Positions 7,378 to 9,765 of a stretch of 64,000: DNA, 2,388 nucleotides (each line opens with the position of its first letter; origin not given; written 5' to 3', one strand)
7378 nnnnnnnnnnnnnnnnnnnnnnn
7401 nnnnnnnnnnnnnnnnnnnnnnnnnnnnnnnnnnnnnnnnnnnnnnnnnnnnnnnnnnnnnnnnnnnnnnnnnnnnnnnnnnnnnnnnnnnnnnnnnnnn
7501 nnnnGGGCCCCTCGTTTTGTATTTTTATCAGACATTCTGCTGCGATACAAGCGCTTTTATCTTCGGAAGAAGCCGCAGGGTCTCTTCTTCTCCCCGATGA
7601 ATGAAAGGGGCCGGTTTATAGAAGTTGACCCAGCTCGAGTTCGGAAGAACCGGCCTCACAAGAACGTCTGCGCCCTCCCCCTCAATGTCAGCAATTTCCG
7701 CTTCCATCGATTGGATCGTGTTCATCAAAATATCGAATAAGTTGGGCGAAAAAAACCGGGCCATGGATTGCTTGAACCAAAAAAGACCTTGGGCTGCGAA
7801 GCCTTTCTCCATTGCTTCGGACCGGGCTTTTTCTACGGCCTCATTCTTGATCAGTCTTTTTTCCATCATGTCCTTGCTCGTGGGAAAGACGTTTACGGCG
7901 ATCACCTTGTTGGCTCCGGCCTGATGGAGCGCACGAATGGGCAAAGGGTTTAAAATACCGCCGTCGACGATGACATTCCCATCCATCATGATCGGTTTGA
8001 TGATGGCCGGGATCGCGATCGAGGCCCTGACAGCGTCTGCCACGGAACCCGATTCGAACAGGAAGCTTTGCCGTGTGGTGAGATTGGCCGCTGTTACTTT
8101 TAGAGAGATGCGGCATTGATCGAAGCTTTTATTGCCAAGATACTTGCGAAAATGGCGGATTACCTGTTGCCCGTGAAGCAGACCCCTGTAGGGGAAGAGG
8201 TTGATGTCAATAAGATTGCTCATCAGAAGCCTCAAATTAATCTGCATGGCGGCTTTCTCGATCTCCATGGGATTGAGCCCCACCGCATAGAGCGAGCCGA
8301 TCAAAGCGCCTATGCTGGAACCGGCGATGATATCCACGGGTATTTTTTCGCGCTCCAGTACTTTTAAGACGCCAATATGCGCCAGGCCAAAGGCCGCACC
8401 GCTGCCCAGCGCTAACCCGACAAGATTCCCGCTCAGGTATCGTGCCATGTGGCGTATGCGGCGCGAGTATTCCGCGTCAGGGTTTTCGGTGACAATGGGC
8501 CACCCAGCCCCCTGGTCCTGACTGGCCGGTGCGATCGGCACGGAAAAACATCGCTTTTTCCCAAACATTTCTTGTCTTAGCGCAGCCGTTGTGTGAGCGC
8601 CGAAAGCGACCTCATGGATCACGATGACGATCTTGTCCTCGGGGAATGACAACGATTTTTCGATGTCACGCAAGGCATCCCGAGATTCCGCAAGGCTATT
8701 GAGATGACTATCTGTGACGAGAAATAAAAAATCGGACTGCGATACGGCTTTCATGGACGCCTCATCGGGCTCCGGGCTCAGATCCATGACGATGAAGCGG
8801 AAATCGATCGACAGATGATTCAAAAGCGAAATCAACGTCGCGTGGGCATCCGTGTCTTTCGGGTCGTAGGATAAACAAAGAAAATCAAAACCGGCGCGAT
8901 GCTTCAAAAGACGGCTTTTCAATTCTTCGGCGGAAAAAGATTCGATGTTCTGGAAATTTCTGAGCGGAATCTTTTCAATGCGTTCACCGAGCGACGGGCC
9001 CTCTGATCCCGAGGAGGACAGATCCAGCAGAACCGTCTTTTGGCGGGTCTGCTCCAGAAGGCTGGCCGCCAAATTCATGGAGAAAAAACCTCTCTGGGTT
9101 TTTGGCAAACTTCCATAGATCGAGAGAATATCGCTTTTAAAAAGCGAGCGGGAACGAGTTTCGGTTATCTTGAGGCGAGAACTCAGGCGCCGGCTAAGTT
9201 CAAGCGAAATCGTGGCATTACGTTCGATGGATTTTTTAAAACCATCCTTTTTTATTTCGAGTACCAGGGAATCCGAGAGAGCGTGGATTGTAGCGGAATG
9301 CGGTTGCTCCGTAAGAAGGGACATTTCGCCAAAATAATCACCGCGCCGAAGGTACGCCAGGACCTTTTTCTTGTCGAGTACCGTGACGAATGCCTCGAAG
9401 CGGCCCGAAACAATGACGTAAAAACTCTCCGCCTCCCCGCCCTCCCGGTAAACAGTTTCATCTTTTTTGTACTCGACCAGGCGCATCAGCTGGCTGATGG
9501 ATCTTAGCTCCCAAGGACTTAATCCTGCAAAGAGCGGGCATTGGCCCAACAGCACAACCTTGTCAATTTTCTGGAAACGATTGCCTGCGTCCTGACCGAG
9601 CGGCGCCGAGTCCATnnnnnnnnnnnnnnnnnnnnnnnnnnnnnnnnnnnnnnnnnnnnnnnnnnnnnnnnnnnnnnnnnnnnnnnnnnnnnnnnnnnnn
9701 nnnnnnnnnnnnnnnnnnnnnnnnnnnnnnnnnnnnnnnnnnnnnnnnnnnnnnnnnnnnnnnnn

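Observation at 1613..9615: Patatin phospholipase sits directly upstream of a complete beta-oxidation operon: candidate second-messenger-gated phospholipid-to-acetyl-CoA pathway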

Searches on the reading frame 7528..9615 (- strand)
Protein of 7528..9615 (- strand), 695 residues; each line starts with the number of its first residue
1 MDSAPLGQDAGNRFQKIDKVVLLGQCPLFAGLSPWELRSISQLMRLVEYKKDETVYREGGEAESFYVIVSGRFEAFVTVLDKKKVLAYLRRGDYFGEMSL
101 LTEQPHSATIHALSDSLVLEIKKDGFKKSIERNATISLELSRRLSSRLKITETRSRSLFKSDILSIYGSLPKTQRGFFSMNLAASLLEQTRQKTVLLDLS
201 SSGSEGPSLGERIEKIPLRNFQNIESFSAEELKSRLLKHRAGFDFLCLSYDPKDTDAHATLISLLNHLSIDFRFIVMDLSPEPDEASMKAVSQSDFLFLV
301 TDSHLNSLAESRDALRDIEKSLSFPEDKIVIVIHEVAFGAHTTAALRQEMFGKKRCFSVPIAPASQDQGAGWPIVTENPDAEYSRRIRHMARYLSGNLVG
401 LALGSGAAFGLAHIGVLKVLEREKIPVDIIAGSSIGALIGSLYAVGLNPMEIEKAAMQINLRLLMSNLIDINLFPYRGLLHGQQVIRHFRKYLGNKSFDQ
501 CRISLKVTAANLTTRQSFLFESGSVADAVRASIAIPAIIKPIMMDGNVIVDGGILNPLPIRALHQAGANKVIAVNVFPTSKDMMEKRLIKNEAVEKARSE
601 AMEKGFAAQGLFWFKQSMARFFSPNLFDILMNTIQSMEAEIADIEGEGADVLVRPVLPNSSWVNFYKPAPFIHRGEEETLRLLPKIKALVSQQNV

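Call 3: search_protein_families(library=pfam, proteins=[window:7528-9615:-])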
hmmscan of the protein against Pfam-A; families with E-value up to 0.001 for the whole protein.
window:7528-9615:- (695 aa): 2 families
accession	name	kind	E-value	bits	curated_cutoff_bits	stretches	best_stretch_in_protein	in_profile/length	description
PF01734.28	Patatin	-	6.5e-32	111.7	27.7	1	401-563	1-190/191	Patatin-like phospholipase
PF00027.35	cNMP_binding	-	6.1e-24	84.3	27.5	1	47-133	2-89/89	Cyclic nucleotide-binding domain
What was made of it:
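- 7528..9615 (-): Three-domain acyl-hydrolase (695 aa). Residues about 20-150 form a cNMP-binding-like sensor, about 160-395 a degenerate ParA/MinD-like domain, and about 399-695 an RssA/PlpD-type patatin domain. Pfam cNMP_binding E = 6e-24 and Patatin E = 6.5e-32 (call 3).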

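Call 4: search_protein_families(library=ncbifam, proteins=[window:7528-9615:-])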
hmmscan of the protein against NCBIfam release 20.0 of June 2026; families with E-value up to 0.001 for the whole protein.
window:7528-9615:- (695 aa): 13 families
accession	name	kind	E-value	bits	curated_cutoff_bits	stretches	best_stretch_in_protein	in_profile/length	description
NF007623.0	PRK10279.1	equivalog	5.7e-43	147.2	272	1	399-690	6-297/301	patatin-like phospholipase RssA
NF008732.0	PRK11753.1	equivalog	7.6e-15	54.9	266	1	46-158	25-139/214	cAMP-activated global transcriptional regulator CRP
NF043045.1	T4SS_VpdC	equivalog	2e-11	42.7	1000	2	504-564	442-507/880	Dot/Icm T4SS effector VpdC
NF041163.2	encap_f2b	equivalog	1.5e-10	40.8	400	1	26-147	76-200/450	family 2B encapsulin nanocompartment shell protein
TIGR03896.1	cyc_nuc_ocin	subfamily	6.7e-09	35.5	161.05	1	48-148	12-117/317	bacteriocin-type transport-associated protein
NF058543.1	ActPatMycb56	equivalog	2.7e-07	29.7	460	1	28-127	3-102/317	acetyltransferase Pat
NF007707.0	PRK10402.1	subfamily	4.3e-07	29.8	180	1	39-146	26-134/226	transcriptional regulator YeiL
NF006901.0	PRK09392.1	equivalog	4.5e-06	26.2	211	1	25-146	11-132/236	transcriptional activator FtrB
NF052518.1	TransRegLdrP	equivalog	7.4e-05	22.9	300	1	49-129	4-84/195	transcriptional regulator LdrP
TIGR03697.1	NtcA_cyano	equivalog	0.00021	21.1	244.95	1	54-165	3-117/193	global nitrogen regulator NtcA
NF003198.0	PRK04169.1-2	subfamily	0.00027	20.1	247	1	507-586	161-238/249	geranylgeranylglyceryl/heptaprenylglyceryl phosphate synthase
NF041079.1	CBASS_lipase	equivalog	0.00033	20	200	1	401-558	4-179/317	CBASS cGAMP-activated phospholipase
NF050815.1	TransActFtrBCaul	equivalog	0.00044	19.6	300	1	26-145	14-133/251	transcriptional activator FtrB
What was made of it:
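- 7528..9615 (-): RssA model E = 5.7e-43 over residues 399-690 (call 4).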

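Call 9: find_encoding_contigs(protein=window:7528-9615:-, flank=10000, max_places=6)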
Protein window:7528-9615:- (695 aa): 2 contigs read that carry it; 2 places shown.
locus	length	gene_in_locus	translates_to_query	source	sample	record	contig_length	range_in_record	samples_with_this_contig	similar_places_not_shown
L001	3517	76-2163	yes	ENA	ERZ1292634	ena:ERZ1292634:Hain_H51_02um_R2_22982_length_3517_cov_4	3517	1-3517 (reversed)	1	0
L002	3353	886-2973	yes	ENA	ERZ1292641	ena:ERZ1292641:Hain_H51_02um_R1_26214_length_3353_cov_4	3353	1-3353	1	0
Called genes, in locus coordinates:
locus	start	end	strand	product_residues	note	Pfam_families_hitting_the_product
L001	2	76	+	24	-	?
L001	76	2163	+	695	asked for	PF00027:cNMP_binding, PF01734:Patatin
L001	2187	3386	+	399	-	PF00108:Thiolase_N, PF02803:Thiolase_C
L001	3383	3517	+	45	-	?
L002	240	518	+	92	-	-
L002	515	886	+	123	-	PF07238:PilZ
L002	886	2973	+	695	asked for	PF00027:cNMP_binding, PF01734:Patatin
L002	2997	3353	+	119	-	?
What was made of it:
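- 9615..9986 (-): PilZb, a single-domain PilZ protein (123 aa). Its stop overlaps the lipase ATG by 1 nt. Gene call on L002 (call 9).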

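Call 10: find_homologous_proteins(query=window:7528-9615:-, max_evalue=1e-10)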
Query window:7528-9615:- (695 aa): 806 proteins with E <= 1e-10 among 8000 candidates; the best 120 are listed.
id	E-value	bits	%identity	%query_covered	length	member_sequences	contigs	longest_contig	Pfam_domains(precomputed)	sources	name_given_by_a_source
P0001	0.0e+0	1337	86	100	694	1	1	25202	PF00027.36,PF01734.28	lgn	-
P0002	0.0e+0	1204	76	100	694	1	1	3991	PF00027.36,PF01734.28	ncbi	-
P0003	0.0e+0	1134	100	74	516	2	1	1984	PF01734.28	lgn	-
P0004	0.0e+0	1125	73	100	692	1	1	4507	PF00027.36,PF01734.28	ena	-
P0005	0.0e+0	1115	73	100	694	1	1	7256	PF00027.36,PF01734.28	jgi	jgi:NTE family protein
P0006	0.0e+0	1113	73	100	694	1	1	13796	PF00027.36,PF01734.28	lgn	-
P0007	0.0e+0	1104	71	100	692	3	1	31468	PF00027.36,PF01734.28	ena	-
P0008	0.0e+0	1100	71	100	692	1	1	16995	PF00027.36,PF01734.28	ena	-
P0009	0.0e+0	1093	71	100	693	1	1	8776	PF00027.36,PF01734.28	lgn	-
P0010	0.0e+0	1087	70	100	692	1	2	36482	PF00027.36,PF01734.28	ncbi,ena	-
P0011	0.0e+0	1085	70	100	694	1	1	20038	PF00027.36,PF01734.28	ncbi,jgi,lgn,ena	-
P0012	0.0e+0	1062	69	100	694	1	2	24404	PF00027.36,PF01734.28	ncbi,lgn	-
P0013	0.0e+0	1032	69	100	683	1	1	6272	PF00027.36,PF01734.28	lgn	-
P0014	0.0e+0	1028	69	100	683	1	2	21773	PF00027.36,PF01734.28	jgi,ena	-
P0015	0.0e+0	1021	67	100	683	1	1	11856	PF00027.36,PF01734.28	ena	-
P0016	3.5e-298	1009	67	100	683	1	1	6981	PF00027.36,PF01734.28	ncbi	-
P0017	9.6e-294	994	65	99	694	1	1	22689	PF00027.36,PF01734.28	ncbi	-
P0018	8.3e-292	988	65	100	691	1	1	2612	PF00027.36,PF01734.28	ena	-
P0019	4.5e-291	985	64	99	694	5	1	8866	PF00027.36,PF01734.28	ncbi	-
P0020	2.8e-286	969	63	99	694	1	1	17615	PF00027.36,PF01734.28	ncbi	-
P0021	1.9e-281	953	64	100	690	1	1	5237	PF00027.36,PF01734.28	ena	-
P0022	7.1e-273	925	61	99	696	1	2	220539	PF13614.13,PF00027.36,PF01734.28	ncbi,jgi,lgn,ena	-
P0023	2.1e-270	917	60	100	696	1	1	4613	PF00027.36,PF01734.28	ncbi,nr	ncbi:MAG TPA: patatin-like phospholipase family protein [Candidatus Eisenbacteria bacterium]|nr:pata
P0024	5.9e-270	915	61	99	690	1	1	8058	PF00027.36,PF01734.28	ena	-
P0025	7.2e-270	915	60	99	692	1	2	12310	PF00027.36,PF01734.28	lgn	-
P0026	4.6e-268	909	61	98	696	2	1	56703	PF00027.36,PF01734.28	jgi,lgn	jgi:NTE family protein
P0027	8.0e-268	908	60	98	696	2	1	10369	PF00027.36,PF01734.28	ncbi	ncbi:MAG: patatin-like phospholipase family protein [Candidatus Omnitrophota bacterium]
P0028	8.4e-268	908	58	99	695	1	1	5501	PF00027.36,PF01734.28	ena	-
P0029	1.0e-267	908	60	100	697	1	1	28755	PF13614.13,PF00027.36,PF01734.28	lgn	-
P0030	1.5e-267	907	59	100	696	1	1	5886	PF13614.13,PF00027.36,PF01734.28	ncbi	-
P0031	2.3e-267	907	60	100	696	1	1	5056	PF00027.36,PF01734.28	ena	-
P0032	3.3e-266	903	61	98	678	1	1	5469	PF00027.36,PF01734.28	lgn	-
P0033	8.3e-266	902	60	98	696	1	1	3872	PF00027.36,PF01734.28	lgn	-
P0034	9.2e-265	898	61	98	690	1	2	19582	PF00027.36,PF01734.28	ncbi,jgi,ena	-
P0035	2.0e-264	897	59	99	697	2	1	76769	PF13614.13,PF00027.36,PF01734.28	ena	-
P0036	2.0e-264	897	59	100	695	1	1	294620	PF00027.36,PF01734.28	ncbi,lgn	-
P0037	4.8e-264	896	59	100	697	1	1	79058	PF13614.13,PF00027.36,PF01734.28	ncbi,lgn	-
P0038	2.5e-263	894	60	98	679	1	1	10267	PF00027.36,PF01734.28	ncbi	-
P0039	2.6e-263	893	58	100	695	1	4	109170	PF00027.36,PF01734.28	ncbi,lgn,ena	-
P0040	6.0e-263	892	58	100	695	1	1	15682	PF00027.36,PF01734.28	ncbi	-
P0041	7.3e-263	892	58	99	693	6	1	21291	PF00027.36,PF01734.28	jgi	-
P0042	9.5e-263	892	59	100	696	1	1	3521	PF00027.36,PF01734.28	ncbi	-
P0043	1.9e-262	891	58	100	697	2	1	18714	PF00027.36,PF01734.28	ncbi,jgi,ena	-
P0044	2.8e-262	890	59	100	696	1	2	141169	PF00027.36,PF01734.28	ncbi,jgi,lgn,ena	-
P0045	3.4e-262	890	58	100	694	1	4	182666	PF13614.13,PF00027.36,PF01734.28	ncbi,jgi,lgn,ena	-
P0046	4.9e-262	889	58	99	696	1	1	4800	PF13614.13,PF00027.36,PF01734.28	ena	-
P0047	5.9e-262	889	58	100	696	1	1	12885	PF00027.36,PF01734.28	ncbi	-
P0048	9.2e-262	888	58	100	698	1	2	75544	PF13614.13,PF00027.36,PF01734.28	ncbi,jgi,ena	-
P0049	1.3e-261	888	59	100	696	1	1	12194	PF00027.36,PF01734.28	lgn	-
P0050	1.7e-261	887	59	99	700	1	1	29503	PF00027.36,PF01734.28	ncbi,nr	ncbi:MAG: cyclic nucleotide-binding domain-containing protein [Candidatus Omnitrophica bacterium]|nr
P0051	6.7e-260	882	57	100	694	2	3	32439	PF00027.36,PF01734.28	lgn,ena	-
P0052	1.1e-259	882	59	100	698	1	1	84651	PF00027.36,PF01734.28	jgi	jgi:NTE family protein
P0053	2.8e-259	880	58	100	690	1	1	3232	PF00027.36,PF01734.28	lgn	-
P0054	3.5e-259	880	58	100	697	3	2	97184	PF13614.13,PF00027.36,PF01734.28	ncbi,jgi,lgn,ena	-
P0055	6.1e-259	879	57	99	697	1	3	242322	PF13614.13,PF00027.36,PF01734.28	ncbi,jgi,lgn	-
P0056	8.4e-259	879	58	98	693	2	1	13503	PF00027.36,PF01734.28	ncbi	-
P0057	1.2e-258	878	58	98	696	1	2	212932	PF00027.36,PF01734.28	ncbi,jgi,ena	-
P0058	2.5e-258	877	58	100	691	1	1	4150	PF00027.36,PF01734.28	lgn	-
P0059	3.1e-258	877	58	98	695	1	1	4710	PF00027.36,PF01734.28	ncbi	-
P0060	3.0e-257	873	58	100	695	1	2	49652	PF00027.36,PF01734.28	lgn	-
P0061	1.1e-256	872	57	99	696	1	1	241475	PF13614.13,PF00027.36,PF01734.28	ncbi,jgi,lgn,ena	-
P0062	2.8e-256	870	60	98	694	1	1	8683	PF00027.36,PF01734.28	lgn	-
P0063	1.6e-255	868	57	99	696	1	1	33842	PF13614.13,PF00027.36,PF01734.28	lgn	-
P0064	1.7e-255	868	58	100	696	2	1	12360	PF13614.13,PF00027.36,PF01734.28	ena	-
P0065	1.3e-254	865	56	99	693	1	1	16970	PF00027.36,PF01734.28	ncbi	-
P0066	3.0e-254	864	57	100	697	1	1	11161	PF13614.13,PF00027.36,PF01734.28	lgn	-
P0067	3.1e-254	863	58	100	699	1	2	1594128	PF13614.13,PF00027.36,PF01734.28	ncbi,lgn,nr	ncbi:MAG: hypothetical protein MOGMAGMI_00918 [Candidatus Omnitrophica bacterium]|nr:hypothetical pr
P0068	9.9e-253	859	57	99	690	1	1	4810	PF00027.36,PF01734.28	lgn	-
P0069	1.5e-250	851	57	99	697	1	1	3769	PF13614.13,PF00027.36,PF01734.28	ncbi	-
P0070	3.2e-249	847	56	100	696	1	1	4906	PF13614.13,PF00027.36,PF01734.28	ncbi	-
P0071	3.7e-249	847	57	99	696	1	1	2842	PF00027.36,PF01734.28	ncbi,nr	ncbi:MAG: patatin-like phospholipase family protein [Candidatus Omnitrophica bacterium]|nr:patatin-l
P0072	7.4e-249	846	56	100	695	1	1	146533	PF13614.13,PF00027.36,PF01734.28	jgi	jgi:NTE family protein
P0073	6.6e-246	836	58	98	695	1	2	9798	PF00027.36,PF01734.28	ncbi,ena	-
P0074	1.0e-245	835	57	98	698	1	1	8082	PF00027.36,PF01734.28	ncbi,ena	-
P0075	5.2e-245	833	55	100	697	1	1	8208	PF00027.36,PF01734.28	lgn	-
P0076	8.5e-245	832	56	100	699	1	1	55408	PF13614.13,PF00027.36,PF01734.28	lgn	-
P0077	3.4e-244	830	55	99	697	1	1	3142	PF00027.36,PF01734.28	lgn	-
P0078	6.1e-244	829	55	100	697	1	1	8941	PF13614.13,PF00027.36,PF01734.28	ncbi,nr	ncbi:MAG: cyclic nucleotide-binding domain-containing protein [Candidatus Omnitrophica bacterium]|nr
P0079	8.7e-244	829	58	94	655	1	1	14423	PF00027.36,PF01734.28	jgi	jgi:NTE family protein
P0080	2.5e-243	827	60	94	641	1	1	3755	PF00027.36,PF01734.28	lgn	-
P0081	2.3e-242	824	55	100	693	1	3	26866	PF00027.36,PF01734.28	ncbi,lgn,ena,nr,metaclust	ncbi:MAG: hypothetical protein A3D28_02690 [Omnitrophica bacterium RIFCSPHIGHO2_02_FULL_63_14]|nr:MA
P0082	3.9e-237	807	54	99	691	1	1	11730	PF00027.36,PF01734.28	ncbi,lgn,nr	ncbi:MAG: patatin-like phospholipase family protein [Candidatus Omnitrophica bacterium]|nr:patatin-l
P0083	4.7e-234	797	54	98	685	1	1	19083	PF00027.36,PF01734.28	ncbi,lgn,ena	-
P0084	1.1e-232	792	55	98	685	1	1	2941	PF00027.36,PF01734.28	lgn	-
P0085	4.0e-221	754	53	98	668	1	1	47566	PF00027.36,PF01734.28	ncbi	-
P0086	8.7e-221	753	53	95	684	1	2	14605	PF00027.36,PF01734.28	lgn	-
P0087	1.1e-215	736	51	99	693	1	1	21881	PF00027.36,PF01734.28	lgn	-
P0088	5.4e-212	724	54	94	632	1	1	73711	PF00027.36,PF01734.28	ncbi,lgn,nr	ncbi:MAG: cyclic nucleotide-binding domain-containing protein [Candidatus Omnitrophica bacterium]|nr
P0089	2.7e-205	702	50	98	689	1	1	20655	PF00027.36,PF01734.28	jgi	-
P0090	1.3e-196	673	47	98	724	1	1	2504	PF00027.36,PF01734.28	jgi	jgi:NTE family protein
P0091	1.7e-187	643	46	98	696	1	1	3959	PF13614.13,PF00027.36,PF01734.28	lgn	-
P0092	1.5e-181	623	46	99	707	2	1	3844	PF00027.36,PF01734.28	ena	-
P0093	2.1e-179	616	45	99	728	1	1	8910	PF00027.36,PF01734.28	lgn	-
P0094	5.3e-175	602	43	100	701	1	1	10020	PF00027.36,PF01734.28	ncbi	-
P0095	2.2e-174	600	43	100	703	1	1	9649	PF13614.13,PF00027.36,PF01734.28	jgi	-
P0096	3.1e-174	599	43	99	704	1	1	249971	PF00027.36,PF01734.28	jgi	jgi:NTE family protein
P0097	5.4e-174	598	43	98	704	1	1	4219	PF00027.36,PF01734.28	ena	-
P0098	4.2e-173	595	42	99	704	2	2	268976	PF00027.36,PF01734.28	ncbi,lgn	-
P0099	1.9e-172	593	43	99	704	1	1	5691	PF00027.36,PF01734.28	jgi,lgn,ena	-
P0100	4.4e-172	592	43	94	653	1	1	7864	PF00027.36,PF01734.28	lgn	-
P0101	5.0e-172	592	43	98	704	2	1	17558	PF13614.13,PF00027.36,PF01734.28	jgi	jgi:predicted acylesterase/phospholipase RssA/CRP-like cAMP-binding protein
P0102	8.0e-171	588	43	98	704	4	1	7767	PF00027.36,PF01734.28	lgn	-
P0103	2.8e-169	583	41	98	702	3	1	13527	PF00027.36,PF01734.28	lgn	-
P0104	1.9e-168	580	41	99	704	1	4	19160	PF00027.36,PF01734.28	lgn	-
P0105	5.2e-167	575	41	98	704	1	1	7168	PF00027.36,PF01734.28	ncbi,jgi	jgi:NTE family protein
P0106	3.8e-166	572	41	99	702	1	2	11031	PF00027.36,PF01734.28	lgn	-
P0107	2.2e-160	553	40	98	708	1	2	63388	PF00027.36,PF01734.28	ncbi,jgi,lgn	ncbi:MAG: NTE family protein [Candidatus Omnitrophota bacterium]|jgi:NTE family protein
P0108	5.2e-159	549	42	98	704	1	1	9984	PF00027.36,PF01734.28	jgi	-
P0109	1.1e-156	541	40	99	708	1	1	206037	PF00027.36,PF01734.28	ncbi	-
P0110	2.7e-153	530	52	69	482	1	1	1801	PF01734.28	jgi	jgi:NTE family protein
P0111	3.3e-149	516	39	98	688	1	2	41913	PF01656.30,PF13614.13,PF00027.36,PF01734.28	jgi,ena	-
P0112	2.0e-145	504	39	97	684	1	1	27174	PF00027.36,PF01734.28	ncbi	ncbi:MAG: patatin-like phospholipase family protein [Candidatus Omnitrophota bacterium]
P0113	3.4e-144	500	55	61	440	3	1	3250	PF00027.36,PF01734.28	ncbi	ncbi:MAG: hypothetical protein COT00_02730, partial [Candidatus Omnitrophica bacterium CG07_land_8_2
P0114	6.5e-143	496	38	98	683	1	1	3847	PF13614.13,PF00027.36,PF01734.28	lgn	-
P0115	1.3e-141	491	38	98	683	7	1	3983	PF01656.30,PF13614.13,PF00027.36,PF01734.28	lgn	-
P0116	2.7e-141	490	39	97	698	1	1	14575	PF13614.13,PF00027.36,PF01734.28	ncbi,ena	-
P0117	1.3e-140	488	37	97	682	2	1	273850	PF13614.13,PF00027.36,PF01734.28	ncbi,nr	ncbi:MAG: patatin-like phospholipase family protein [Candidatus Omnitrophica bacterium]|nr:patatin-l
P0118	2.9e-140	487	37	97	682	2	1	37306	PF13614.13,PF00027.36,PF01734.28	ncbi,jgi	ncbi:MAG: patatin-like phospholipase family protein [Candidatus Omnitrophota bacterium]|jgi:NTE fami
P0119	1.8e-139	484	37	97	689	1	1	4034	PF13614.13,PF00027.36,PF01734.28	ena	-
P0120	1.7e-137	478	37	97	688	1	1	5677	PF01656.30,PF13614.13,PF00027.36,PF01734.28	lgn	-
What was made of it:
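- On NTE / PNPLA6-7 family: Sources name relatives 'NTE family protein' (call 10).
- Closest known: NTE / PNPLA6-PNPLA7 family. Same: An N-terminal cNMP-binding-type domain is fused to a C-terminal RssA-like patatin domain with a Ser-Asp dyad (calls 3, 4, 10).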
